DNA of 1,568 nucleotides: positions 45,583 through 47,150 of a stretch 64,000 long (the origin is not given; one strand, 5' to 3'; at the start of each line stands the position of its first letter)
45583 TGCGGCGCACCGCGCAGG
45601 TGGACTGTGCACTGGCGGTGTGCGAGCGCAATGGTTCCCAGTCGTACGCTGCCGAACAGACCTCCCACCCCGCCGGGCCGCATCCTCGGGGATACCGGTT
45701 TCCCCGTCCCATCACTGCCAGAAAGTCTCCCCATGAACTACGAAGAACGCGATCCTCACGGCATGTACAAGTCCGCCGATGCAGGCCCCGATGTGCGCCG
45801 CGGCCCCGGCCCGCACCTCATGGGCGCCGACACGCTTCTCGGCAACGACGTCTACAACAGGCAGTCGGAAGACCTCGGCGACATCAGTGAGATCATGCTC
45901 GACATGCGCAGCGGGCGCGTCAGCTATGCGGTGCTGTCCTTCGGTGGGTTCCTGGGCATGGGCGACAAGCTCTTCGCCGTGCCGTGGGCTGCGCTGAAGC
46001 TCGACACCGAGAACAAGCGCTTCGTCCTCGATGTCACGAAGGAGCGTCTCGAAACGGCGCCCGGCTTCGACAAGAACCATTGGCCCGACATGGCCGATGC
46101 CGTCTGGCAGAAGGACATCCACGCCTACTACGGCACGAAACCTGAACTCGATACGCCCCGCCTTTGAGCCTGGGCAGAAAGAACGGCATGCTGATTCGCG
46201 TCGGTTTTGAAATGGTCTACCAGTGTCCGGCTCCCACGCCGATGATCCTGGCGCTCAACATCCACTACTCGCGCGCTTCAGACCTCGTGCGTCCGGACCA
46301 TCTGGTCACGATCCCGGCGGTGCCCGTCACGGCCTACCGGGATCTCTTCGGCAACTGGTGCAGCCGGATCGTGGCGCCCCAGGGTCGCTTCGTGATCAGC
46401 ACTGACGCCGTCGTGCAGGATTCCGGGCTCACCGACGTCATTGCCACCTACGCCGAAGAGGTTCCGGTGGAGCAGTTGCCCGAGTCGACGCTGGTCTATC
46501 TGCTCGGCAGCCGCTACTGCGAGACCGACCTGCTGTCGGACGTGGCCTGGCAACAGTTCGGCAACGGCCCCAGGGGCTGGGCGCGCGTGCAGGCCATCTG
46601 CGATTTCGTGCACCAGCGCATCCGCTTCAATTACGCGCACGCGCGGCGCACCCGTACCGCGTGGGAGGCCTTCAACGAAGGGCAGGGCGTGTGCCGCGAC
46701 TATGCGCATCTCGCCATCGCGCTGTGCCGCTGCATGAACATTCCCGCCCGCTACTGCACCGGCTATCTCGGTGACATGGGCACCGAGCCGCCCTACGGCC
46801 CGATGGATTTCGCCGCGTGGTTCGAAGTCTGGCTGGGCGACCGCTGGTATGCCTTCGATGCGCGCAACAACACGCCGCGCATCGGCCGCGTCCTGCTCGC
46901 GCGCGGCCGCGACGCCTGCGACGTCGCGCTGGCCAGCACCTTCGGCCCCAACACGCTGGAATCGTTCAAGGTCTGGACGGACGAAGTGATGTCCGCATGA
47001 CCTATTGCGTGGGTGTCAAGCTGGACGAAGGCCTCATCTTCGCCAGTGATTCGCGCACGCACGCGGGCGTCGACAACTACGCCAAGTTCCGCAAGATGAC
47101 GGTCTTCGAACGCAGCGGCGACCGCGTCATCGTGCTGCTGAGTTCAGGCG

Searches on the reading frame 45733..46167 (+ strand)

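Call 38: search_protein_families(library=pfam, proteins=[window:45733-46167:+], max_evalue=0.001)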
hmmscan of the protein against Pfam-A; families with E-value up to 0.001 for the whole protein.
window:45733-46167:+ (144 aa): 1 family
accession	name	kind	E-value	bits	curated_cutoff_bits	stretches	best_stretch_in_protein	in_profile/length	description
PF05239.21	PRC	-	2.7e-17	63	21.2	1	30-106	4-78/78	PRC-barrel domain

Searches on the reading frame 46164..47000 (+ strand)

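Call 3: search_protein_families(library=pfam, proteins=[window:46164-47000:+], max_evalue=0.1)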
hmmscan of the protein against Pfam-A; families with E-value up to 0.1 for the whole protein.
window:46164-47000:+ (278 aa): 2 families
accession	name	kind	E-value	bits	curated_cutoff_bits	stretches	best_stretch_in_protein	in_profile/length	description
PF01841.26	Transglut_core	-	2.7e-22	79.5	23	1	140-233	16-108/108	Transglutaminase-like superfamily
PF04473.18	DUF553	-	0.0011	18.9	20.5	1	143-195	20-82/140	Transglutaminase-like domain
